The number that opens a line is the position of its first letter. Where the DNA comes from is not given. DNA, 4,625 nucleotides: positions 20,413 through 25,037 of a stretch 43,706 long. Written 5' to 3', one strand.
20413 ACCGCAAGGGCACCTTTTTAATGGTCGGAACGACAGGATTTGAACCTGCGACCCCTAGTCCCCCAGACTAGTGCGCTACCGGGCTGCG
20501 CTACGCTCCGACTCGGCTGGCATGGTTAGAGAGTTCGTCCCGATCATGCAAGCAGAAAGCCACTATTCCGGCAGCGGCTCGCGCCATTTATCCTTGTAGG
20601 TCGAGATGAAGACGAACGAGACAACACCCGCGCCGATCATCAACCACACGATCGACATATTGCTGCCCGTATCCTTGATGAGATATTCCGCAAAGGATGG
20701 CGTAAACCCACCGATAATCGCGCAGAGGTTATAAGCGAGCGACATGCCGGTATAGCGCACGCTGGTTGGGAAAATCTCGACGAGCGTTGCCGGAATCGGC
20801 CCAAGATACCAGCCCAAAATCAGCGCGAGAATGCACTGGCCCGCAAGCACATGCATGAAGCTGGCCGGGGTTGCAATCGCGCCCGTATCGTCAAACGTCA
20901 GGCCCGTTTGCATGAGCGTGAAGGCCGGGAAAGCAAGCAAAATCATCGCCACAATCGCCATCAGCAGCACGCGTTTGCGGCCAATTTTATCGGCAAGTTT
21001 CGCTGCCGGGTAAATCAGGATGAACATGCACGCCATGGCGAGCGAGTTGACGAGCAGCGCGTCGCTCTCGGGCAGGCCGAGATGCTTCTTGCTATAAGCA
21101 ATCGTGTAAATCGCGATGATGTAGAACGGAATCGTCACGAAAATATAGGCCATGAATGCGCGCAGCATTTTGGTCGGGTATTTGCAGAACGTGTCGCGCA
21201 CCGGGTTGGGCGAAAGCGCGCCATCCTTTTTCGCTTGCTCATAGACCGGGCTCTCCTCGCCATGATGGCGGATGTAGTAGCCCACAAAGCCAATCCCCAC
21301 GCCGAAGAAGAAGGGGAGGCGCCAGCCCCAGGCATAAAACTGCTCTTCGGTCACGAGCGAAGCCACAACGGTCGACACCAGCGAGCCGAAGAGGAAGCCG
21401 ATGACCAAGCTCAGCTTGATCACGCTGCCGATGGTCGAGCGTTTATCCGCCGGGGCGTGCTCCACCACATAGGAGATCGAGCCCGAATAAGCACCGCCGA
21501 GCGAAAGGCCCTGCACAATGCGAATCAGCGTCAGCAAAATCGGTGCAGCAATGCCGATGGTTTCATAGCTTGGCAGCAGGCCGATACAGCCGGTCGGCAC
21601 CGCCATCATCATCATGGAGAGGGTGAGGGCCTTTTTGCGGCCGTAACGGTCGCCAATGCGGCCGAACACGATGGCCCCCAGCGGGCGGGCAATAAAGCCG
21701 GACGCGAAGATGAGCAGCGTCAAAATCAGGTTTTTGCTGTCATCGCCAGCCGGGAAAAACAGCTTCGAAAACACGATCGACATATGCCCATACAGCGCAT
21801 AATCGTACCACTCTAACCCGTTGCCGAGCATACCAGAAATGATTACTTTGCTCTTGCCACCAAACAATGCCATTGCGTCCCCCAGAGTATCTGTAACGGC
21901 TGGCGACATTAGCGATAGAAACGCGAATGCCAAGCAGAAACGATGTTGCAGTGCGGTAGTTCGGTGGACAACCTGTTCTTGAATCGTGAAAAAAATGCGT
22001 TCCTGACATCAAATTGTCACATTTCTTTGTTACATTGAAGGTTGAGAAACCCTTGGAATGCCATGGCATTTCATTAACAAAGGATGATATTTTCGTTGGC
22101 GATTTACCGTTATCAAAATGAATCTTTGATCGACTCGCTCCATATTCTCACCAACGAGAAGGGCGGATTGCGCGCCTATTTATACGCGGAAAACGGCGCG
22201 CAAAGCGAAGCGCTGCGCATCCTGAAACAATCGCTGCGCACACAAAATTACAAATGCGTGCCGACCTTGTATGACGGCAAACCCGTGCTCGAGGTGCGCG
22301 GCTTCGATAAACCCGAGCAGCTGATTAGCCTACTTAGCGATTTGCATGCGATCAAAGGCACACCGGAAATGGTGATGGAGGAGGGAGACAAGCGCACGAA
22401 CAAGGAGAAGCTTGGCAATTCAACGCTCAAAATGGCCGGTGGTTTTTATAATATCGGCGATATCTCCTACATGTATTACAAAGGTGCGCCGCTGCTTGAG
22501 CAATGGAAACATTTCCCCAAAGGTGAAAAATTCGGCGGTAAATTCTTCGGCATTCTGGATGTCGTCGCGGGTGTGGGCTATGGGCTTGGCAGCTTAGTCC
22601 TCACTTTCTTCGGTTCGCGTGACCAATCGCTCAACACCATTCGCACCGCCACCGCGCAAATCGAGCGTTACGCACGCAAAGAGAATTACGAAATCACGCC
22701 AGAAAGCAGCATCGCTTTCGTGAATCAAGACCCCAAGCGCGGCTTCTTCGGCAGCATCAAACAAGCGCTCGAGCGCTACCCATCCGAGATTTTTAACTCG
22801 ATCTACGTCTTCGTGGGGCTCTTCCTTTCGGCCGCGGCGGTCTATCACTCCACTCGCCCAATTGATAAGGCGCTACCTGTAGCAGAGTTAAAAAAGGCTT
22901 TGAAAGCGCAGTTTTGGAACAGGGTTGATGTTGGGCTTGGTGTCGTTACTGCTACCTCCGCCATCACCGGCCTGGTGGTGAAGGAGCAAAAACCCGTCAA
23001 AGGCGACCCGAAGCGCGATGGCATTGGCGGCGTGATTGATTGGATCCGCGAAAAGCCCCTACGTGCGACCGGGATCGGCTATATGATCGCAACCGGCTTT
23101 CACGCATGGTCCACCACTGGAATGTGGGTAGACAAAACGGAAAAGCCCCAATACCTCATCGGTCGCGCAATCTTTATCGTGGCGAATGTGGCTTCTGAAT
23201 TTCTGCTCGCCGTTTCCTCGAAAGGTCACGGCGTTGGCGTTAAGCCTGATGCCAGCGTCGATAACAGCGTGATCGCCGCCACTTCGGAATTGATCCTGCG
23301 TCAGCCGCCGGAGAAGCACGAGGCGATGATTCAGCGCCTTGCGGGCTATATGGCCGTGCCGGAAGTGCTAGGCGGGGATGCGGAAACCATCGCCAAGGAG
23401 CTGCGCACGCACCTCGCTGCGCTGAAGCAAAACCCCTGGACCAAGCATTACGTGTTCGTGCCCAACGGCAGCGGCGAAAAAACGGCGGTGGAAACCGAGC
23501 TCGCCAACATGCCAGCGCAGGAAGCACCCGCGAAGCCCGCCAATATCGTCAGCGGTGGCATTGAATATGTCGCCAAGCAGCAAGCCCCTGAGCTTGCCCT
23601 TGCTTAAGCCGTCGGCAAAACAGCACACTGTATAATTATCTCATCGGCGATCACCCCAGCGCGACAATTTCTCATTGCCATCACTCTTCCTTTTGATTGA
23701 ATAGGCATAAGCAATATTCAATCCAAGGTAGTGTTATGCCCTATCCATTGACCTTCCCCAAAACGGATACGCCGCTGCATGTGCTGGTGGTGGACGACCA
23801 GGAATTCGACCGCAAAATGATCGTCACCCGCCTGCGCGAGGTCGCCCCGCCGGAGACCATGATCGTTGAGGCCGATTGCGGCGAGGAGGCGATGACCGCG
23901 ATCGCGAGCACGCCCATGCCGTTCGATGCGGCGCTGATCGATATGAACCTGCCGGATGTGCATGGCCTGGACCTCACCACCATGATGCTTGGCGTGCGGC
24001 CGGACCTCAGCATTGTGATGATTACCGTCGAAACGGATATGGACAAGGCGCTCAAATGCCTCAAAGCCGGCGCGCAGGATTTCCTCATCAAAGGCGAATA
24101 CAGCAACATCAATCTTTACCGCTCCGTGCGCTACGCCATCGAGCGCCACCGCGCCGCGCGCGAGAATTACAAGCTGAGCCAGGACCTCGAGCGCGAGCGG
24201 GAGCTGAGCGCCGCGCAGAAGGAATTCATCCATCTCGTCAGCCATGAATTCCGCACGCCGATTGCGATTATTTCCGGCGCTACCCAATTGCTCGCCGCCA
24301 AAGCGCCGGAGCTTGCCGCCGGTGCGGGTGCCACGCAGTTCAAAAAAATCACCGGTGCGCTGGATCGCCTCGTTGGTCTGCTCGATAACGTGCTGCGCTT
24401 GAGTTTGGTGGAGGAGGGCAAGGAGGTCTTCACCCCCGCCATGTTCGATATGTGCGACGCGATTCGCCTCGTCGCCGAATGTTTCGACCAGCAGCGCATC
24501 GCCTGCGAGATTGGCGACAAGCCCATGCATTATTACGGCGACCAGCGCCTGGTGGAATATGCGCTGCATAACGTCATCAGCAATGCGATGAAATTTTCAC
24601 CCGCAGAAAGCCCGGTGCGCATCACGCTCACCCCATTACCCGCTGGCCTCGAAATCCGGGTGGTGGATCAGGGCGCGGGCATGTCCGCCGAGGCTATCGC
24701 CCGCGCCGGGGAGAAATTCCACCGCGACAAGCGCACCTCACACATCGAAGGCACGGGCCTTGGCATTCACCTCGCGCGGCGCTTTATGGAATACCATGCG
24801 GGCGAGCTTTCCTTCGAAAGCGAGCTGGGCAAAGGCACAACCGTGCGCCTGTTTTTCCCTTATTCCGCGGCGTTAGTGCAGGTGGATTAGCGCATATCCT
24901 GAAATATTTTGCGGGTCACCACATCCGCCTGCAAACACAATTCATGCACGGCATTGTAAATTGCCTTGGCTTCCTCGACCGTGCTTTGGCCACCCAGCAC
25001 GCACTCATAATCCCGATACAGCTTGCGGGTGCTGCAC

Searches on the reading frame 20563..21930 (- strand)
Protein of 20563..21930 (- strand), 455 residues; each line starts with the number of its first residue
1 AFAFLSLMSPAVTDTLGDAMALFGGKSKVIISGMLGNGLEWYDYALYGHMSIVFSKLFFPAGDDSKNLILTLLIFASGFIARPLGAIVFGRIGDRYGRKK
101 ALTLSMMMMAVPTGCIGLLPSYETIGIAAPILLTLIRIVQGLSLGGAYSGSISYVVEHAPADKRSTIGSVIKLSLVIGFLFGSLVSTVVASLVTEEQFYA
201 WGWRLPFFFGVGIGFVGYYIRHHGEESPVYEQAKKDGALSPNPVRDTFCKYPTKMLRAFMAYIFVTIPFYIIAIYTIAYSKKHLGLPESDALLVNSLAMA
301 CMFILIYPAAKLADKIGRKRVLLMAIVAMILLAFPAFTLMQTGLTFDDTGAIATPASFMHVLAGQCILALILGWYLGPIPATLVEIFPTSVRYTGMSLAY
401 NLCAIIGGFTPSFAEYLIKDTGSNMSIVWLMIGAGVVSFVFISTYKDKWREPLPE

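Call 33: search_protein_families(library=pfam, proteins=[window:20563-21930:-], max_evalue=0.001)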
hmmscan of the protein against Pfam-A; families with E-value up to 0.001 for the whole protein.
window:20563-21930:- (455 aa): 3 families
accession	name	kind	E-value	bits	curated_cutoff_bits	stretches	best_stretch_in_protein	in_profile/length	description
PF00083.30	Sugar_tr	-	2.4e-38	132.6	22.3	2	34-235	6-202/452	Sugar (and other) transporter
PF07690.21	MFS_1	-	3.3e-36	125.3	33.4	2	73-342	36-291/347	Major Facilitator Superfamily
PF13347.12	MFS_2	-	3.8e-10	39.3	27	1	151-371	118-327/427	MFS/sugar transport protein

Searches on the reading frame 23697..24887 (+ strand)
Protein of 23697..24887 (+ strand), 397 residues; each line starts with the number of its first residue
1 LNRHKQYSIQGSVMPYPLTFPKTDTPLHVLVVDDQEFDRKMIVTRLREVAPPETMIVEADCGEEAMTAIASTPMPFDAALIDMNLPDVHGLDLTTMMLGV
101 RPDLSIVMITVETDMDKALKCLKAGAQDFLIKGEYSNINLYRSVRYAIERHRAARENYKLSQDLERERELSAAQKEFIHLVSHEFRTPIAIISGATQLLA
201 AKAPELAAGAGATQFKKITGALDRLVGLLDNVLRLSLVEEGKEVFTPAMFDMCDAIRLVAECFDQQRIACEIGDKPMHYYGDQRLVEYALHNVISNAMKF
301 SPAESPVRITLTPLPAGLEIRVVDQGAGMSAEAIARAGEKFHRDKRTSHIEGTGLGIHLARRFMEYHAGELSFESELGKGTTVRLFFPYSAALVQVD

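Call 33: search_protein_families(library=pfam, proteins=[window:23697-24887:+], max_evalue=0.001)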
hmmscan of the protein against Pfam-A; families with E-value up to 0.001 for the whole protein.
window:23697-24887:+ (397 aa): 4 families
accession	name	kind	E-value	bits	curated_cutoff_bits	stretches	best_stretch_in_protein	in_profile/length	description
PF02518.31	HATPase_c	-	1.5e-23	83.8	26.4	1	281-389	1-109/111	Histidine kinase-, DNA gyrase B-, and HSP90-like ATPase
PF00072.30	Response_reg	-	1.9e-17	63.9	30.2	1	29-133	1-100/111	Response regulator receiver domain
PF00512.31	HisKA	-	4.9e-10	39.8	26.9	1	174-241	2-66/66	His Kinase A (phospho-acceptor) domain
PF13581.12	HATPase_c_2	-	2e-07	31.5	27.4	1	289-385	39-125/127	Histidine kinase-like ATPase domain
